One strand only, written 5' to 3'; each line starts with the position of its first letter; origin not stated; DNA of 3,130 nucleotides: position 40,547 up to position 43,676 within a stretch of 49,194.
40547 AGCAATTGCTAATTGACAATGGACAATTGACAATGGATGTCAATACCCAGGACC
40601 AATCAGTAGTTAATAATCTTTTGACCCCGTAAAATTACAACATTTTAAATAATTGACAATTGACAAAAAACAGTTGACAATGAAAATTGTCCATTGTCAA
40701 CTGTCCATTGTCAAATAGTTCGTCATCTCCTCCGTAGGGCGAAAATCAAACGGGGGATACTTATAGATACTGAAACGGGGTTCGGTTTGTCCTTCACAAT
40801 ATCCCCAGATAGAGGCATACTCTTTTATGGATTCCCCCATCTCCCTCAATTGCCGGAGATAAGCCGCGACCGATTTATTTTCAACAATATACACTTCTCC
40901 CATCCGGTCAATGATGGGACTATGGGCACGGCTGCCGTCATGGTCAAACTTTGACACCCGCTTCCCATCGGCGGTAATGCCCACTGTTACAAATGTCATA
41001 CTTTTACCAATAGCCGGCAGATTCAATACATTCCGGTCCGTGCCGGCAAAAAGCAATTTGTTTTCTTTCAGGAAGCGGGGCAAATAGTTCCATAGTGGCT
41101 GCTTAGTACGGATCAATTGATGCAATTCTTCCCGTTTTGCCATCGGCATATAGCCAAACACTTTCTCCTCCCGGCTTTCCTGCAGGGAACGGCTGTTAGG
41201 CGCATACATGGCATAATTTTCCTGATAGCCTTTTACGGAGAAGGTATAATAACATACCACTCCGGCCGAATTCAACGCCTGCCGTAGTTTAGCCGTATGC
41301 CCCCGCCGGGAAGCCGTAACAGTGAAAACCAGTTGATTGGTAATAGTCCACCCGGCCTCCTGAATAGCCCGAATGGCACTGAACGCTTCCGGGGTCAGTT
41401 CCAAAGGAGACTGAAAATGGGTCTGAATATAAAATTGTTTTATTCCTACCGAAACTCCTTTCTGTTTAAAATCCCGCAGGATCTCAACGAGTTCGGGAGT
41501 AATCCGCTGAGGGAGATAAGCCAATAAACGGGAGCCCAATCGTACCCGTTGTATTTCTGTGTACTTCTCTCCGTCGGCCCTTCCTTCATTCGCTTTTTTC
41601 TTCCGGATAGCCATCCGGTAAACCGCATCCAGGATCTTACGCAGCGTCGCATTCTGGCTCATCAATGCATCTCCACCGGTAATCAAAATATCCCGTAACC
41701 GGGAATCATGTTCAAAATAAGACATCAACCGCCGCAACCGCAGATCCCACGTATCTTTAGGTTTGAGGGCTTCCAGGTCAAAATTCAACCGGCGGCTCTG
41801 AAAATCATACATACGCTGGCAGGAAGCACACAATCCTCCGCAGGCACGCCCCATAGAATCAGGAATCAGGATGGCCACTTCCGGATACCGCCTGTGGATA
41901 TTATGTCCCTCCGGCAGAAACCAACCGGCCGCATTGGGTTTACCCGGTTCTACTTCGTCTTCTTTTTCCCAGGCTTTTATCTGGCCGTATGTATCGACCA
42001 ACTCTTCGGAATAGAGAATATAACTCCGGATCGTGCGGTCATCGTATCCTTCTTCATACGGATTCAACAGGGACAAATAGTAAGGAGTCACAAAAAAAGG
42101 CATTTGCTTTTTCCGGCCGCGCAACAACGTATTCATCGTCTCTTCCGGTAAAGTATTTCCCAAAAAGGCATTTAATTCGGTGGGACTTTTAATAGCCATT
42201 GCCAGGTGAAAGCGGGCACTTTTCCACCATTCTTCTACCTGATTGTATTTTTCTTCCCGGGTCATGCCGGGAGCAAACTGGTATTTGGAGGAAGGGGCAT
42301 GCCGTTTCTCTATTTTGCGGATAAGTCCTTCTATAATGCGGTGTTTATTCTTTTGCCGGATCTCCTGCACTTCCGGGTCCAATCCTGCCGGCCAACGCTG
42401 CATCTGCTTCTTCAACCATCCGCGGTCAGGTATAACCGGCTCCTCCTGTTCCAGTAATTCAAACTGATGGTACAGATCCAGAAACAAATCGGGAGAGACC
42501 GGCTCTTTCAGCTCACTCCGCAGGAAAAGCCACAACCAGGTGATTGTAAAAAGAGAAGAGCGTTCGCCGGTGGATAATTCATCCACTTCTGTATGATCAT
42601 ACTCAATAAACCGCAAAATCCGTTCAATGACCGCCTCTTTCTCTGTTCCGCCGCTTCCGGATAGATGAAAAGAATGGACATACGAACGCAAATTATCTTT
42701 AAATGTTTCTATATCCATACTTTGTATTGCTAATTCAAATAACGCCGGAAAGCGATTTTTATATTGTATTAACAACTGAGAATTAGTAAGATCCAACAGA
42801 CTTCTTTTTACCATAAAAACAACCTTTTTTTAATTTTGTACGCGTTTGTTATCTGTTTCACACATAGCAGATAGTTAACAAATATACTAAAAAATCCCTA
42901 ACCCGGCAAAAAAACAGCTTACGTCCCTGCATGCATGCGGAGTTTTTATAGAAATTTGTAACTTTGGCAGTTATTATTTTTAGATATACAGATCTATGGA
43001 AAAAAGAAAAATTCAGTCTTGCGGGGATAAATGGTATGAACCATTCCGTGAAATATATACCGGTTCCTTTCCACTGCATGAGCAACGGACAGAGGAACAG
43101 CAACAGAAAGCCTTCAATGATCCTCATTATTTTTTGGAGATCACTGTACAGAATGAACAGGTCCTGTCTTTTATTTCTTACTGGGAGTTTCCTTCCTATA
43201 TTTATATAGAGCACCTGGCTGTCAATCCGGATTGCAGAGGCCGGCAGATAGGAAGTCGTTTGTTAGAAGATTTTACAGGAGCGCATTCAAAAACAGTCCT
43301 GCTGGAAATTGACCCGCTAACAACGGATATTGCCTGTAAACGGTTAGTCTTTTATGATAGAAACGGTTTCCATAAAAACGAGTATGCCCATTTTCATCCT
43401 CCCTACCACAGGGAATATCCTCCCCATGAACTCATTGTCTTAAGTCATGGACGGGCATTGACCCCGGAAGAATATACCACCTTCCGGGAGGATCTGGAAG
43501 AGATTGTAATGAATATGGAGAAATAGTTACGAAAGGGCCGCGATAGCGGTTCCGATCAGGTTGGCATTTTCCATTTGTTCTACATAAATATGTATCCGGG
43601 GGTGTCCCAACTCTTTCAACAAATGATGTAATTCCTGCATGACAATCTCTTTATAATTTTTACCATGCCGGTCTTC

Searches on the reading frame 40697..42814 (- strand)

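Call 7: search_protein_families(library=ncbifam, proteins=[window:40697-42814:-])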
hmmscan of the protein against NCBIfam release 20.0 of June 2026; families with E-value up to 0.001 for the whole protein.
window:40697-42814:- (705 aa): 6 families
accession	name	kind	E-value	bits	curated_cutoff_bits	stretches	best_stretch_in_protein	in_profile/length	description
TIGR00238.1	TIGR00238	subfamily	1.9e-38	132.3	199.2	1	192-551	9-314/331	KamA family radical SAM protein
TIGR04368.1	Glu_2_3_NH3_mut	equivalog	1.1e-28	100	650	1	189-528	47-330/404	glutamate 2,3-aminomutase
TIGR03820.1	lys_2_3_AblA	equivalog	5.7e-25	87.9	525.4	1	193-525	3-283/417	lysine 2,3-aminomutase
TIGR04468.1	arg_2_3_am_muta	equivalog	2.1e-20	73.1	600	1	197-525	2-279/351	arginine 2,3-aminomutase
TIGR03821.1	EFP_modif_epmB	equivalog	6.7e-15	54.9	369.3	1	203-562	4-311/321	EF-P beta-lysylation protein EpmB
TIGR03822.1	AblA_like_2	hypoth_equivalog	3.1e-08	33.1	396.25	1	358-523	122-263/321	lysine-2,3-aminomutase-like protein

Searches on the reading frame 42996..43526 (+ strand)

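Call 42: search_protein_families(library=pfam, proteins=[window:42996-43526:+], max_evalue=0.00001)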
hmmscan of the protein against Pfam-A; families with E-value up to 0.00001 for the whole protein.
window:42996-43526:+ (176 aa): 3 families
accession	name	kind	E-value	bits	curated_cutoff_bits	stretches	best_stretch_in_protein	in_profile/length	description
PF00583.31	Acetyltransf_1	-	2e-10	41.4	20.7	1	16-91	3-82/116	Acetyltransferase (GNAT) family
PF13508.13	Acetyltransf_7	-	2.7e-09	37.7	27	1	52-126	10-83/84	Acetyltransferase (GNAT) domain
PF13673.13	Acetyltransf_10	-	2.7e-07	31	23.6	1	28-127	14-109/128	Acetyltransferase (GNAT) domain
